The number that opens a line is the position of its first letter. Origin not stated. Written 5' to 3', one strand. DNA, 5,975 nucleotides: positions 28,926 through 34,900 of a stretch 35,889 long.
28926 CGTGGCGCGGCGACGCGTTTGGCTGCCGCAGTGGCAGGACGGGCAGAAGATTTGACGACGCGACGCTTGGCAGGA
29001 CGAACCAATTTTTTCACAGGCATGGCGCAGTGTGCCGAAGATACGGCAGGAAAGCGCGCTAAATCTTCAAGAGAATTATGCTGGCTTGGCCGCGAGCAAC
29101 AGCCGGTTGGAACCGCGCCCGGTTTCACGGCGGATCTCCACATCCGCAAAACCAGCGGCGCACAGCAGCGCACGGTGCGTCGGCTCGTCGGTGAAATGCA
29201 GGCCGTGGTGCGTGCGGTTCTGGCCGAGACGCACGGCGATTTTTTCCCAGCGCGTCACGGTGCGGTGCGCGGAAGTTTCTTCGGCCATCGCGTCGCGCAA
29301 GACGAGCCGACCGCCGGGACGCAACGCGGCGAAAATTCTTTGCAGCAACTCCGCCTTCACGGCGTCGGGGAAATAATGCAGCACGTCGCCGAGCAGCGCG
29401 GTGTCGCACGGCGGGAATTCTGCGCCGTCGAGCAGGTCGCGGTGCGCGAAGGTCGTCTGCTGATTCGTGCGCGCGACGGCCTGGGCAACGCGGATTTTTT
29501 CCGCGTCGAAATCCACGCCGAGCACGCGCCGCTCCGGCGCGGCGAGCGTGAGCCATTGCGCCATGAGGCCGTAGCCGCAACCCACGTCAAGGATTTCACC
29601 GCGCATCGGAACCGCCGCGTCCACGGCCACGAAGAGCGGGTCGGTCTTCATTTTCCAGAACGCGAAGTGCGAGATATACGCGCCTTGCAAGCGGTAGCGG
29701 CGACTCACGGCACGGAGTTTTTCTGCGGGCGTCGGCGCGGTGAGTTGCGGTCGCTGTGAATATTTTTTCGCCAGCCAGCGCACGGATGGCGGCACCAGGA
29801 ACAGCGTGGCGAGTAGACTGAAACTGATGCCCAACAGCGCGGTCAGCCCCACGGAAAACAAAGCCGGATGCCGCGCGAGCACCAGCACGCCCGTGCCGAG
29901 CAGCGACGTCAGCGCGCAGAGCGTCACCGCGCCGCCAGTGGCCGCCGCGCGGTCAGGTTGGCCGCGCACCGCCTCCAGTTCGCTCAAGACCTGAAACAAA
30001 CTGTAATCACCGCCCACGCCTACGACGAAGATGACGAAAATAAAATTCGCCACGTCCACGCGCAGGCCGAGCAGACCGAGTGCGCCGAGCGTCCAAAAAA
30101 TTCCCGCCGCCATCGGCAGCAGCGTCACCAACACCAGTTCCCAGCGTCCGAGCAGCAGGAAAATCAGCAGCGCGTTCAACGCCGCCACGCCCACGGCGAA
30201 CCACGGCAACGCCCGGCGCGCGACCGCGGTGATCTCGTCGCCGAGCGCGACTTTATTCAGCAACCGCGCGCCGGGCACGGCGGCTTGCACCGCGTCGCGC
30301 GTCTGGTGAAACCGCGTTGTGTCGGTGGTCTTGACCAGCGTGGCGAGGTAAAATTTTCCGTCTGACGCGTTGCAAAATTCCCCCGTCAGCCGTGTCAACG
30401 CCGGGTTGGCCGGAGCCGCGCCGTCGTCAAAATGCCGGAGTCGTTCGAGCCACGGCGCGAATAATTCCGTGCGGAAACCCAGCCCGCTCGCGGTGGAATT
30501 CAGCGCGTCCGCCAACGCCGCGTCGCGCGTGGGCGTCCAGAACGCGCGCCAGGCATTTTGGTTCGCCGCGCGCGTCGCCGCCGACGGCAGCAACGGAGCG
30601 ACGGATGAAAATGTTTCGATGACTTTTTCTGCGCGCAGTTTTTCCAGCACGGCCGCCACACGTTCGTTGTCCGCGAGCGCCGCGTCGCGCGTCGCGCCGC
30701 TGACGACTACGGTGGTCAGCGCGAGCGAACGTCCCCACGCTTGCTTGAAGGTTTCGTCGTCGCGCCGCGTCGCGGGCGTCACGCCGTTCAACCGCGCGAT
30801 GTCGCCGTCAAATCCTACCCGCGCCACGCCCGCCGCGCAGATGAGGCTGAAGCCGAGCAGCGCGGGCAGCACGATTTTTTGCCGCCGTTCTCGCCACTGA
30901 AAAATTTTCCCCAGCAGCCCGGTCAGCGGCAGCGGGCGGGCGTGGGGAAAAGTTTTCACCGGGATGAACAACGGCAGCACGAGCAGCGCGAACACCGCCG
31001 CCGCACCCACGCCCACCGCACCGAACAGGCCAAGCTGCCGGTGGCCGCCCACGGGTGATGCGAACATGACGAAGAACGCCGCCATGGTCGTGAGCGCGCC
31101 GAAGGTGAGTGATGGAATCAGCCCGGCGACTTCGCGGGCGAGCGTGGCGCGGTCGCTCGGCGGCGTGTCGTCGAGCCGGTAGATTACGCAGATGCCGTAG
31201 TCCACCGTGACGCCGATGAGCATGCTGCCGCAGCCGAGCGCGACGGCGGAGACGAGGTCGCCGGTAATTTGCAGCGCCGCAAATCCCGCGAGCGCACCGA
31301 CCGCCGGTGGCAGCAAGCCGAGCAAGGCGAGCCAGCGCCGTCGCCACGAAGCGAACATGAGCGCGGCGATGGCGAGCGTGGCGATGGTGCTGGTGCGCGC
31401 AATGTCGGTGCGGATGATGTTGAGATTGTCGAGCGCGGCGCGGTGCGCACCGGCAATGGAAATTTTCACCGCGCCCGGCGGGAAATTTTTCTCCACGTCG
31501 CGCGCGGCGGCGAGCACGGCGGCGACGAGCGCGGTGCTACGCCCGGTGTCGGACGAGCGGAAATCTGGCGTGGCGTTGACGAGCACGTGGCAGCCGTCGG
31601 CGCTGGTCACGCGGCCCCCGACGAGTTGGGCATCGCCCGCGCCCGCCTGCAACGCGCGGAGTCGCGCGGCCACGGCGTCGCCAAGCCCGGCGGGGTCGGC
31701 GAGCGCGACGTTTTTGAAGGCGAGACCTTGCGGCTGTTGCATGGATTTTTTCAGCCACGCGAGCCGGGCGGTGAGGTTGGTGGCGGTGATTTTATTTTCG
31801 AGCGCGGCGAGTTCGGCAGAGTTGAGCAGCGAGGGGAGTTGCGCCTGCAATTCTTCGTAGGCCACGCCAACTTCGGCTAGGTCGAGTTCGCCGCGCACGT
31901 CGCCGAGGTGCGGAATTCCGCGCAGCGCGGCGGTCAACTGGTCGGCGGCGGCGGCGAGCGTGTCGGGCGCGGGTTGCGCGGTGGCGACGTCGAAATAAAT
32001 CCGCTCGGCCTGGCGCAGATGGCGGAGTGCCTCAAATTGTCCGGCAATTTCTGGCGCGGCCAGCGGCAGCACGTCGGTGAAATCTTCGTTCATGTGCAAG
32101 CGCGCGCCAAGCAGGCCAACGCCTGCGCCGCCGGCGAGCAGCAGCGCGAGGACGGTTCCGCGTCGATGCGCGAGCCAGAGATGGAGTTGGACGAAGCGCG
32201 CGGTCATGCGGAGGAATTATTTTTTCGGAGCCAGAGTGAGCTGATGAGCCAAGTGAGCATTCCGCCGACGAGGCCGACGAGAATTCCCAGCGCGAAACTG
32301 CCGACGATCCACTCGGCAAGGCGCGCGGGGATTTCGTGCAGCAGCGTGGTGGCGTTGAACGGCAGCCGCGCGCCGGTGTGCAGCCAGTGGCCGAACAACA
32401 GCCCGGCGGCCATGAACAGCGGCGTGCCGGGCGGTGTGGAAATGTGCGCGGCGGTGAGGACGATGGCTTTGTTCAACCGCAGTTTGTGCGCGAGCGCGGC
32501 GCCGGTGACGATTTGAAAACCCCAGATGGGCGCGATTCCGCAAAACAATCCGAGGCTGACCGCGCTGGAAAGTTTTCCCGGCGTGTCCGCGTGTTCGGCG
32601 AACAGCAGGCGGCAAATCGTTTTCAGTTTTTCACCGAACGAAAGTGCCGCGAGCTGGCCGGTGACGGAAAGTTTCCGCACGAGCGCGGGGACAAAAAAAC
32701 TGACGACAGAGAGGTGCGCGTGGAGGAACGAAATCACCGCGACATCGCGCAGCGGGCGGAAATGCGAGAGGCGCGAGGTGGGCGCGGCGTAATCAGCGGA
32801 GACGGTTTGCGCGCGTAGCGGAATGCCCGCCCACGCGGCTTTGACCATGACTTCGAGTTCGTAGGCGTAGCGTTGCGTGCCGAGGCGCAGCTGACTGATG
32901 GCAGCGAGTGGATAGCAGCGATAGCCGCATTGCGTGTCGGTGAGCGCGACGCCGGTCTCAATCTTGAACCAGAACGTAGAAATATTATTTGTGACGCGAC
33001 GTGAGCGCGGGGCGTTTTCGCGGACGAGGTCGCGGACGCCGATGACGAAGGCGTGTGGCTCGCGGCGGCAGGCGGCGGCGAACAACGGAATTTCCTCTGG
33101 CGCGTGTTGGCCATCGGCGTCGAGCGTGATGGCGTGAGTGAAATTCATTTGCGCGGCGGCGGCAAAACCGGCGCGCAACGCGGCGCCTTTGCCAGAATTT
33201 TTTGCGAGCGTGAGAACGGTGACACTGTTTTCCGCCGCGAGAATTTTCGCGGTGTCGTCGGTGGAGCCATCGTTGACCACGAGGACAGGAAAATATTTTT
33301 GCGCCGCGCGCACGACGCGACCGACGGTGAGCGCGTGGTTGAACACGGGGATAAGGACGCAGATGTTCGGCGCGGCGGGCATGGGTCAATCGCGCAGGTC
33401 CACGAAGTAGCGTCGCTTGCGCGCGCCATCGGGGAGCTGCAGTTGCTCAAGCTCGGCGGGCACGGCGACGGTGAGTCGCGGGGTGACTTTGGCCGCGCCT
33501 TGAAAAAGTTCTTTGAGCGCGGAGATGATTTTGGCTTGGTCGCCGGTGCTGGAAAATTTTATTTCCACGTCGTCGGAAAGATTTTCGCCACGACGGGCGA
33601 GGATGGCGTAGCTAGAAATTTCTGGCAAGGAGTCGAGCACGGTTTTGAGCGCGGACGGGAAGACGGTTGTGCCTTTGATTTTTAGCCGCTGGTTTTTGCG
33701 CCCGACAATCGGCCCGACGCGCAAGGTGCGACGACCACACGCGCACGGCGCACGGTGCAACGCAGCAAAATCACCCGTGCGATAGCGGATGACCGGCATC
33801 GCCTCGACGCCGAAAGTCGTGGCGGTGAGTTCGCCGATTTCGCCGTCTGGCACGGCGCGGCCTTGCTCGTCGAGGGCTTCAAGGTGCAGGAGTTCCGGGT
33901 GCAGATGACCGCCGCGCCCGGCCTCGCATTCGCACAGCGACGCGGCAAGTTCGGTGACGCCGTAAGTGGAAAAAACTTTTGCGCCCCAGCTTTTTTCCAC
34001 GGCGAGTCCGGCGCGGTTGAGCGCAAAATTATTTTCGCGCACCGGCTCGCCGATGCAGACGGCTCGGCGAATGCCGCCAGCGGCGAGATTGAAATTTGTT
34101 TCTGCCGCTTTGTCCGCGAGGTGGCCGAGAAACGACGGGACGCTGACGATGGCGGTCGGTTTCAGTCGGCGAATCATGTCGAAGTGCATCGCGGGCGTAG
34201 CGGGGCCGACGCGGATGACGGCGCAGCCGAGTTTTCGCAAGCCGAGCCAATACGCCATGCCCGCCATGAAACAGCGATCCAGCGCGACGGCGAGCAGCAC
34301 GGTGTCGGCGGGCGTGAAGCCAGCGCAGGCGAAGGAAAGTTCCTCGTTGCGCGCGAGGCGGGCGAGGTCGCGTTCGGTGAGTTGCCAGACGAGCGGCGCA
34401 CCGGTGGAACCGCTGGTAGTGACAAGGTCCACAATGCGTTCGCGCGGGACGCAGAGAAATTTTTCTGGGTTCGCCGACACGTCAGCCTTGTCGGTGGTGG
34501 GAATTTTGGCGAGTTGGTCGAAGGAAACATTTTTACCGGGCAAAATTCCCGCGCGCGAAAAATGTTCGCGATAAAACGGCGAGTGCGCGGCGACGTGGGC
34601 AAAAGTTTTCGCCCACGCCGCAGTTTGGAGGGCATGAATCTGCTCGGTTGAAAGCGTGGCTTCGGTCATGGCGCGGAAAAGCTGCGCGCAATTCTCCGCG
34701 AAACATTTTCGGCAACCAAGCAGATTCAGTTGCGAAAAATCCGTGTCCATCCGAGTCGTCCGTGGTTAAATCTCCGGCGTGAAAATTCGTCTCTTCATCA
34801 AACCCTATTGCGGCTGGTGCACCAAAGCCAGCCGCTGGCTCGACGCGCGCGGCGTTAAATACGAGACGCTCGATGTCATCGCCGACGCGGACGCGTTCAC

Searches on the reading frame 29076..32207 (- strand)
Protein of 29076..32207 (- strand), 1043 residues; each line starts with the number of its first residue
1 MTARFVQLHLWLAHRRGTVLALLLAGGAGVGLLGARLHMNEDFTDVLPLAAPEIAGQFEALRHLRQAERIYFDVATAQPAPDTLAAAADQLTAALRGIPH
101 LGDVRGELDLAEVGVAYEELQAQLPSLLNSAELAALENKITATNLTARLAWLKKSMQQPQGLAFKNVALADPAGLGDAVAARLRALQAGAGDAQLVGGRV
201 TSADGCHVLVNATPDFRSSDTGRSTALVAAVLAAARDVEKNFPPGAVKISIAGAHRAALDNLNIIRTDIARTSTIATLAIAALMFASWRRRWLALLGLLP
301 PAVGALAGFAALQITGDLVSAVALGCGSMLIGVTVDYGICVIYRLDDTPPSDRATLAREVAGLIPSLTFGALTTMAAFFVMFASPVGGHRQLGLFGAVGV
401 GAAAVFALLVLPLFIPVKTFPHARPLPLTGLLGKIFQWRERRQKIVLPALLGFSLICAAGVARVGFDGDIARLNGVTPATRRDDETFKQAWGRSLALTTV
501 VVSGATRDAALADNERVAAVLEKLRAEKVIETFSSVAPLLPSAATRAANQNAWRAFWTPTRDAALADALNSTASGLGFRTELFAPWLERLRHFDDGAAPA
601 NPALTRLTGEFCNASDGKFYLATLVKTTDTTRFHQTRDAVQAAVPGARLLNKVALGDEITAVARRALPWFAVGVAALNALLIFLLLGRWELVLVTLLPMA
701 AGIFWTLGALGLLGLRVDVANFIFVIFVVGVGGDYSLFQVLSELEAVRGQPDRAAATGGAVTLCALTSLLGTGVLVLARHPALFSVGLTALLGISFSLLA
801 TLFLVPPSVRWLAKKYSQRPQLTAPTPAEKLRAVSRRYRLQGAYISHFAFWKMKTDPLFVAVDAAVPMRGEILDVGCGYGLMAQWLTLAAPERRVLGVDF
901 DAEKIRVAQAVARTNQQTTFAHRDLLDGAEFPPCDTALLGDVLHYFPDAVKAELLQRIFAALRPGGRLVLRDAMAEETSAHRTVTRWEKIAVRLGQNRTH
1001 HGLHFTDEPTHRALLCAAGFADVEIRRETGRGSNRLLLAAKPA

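Call 39: search_protein_families(library=pfam, proteins=[window:29076-32207:-], max_evalue=0.00001)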
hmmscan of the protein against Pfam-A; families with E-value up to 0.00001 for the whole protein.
window:29076-32207:- (1043 aa): 8 families
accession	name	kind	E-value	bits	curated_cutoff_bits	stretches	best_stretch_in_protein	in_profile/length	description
PF13489.12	Methyltransf_23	-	1.7e-14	54.3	27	1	869-1024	23-163/164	Methyltransferase domain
PF13649.12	Methyltransf_25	-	1.8e-14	54.6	27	1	872-966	1-97/97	Methyltransferase domain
PF03176.21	MMPL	-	2.3e-14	53.5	20.5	1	166-415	64-299/333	MMPL family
PF08242.18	Methyltransf_12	-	8.3e-14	52.5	30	1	873-968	1-98/98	Methyltransferase domain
PF08241.18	Methyltransf_11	-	8.2e-12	46.1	21.2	1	873-970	1-95/95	Methyltransferase domain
PF00891.24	Methyltransf_2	-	3.3e-11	43.4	22.3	1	870-1000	64-197/210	O-methyltransferase domain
PF13847.12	Methyltransf_31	-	5.9e-11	42.7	27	1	871-980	6-119/145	Methyltransferase domain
PF05175.20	MTS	-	1.1e-08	35.4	23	1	868-969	31-137/170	Methyltransferase small domain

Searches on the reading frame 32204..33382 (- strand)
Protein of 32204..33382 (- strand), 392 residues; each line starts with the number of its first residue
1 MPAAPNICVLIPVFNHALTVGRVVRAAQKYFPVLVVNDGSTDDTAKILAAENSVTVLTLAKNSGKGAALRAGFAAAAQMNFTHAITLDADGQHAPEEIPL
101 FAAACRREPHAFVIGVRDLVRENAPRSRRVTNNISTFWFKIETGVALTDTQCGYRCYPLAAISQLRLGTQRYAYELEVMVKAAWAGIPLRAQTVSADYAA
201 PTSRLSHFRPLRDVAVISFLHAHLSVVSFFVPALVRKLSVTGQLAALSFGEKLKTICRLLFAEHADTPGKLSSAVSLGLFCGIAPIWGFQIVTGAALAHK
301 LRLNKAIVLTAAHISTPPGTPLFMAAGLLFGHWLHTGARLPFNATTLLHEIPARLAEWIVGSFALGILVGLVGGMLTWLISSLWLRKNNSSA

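Call 39: search_protein_families(library=pfam, proteins=[window:32204-33382:-], max_evalue=0.00001)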
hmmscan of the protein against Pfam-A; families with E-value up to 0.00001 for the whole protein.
window:32204-33382:- (392 aa): 2 families
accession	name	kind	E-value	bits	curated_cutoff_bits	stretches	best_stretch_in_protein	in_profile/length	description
PF00535.33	Glycos_transf_2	-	5.2e-21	75.8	23.3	1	8-141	1-140/168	Glycosyl transferase family 2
PF09835.14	DUF2062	-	5.3e-16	59.3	27.4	1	266-388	16-145/147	Uncharacterized protein conserved in bacteria (DUF2062)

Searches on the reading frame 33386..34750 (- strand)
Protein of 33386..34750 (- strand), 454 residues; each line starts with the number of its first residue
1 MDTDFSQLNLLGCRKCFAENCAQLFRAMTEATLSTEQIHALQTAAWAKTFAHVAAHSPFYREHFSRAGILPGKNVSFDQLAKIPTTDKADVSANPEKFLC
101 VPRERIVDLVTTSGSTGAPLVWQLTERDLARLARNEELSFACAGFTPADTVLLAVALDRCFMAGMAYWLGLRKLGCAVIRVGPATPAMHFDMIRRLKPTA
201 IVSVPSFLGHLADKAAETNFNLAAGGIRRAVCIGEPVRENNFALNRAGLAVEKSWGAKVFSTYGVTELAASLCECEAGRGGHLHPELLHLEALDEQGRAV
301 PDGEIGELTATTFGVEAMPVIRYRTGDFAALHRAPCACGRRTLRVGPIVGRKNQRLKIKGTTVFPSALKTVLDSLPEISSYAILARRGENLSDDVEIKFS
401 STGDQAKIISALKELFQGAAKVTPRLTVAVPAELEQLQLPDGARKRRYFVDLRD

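Call 39: search_protein_families(library=pfam, proteins=[window:33386-34750:-], max_evalue=0.00001)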
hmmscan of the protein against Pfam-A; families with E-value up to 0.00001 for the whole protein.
window:33386-34750:- (454 aa): 1 family
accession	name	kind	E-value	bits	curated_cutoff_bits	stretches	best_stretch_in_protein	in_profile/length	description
PF00501.34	AMP-binding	-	6.3e-19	68.5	29.9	1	94-310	152-374/384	AMP-binding enzyme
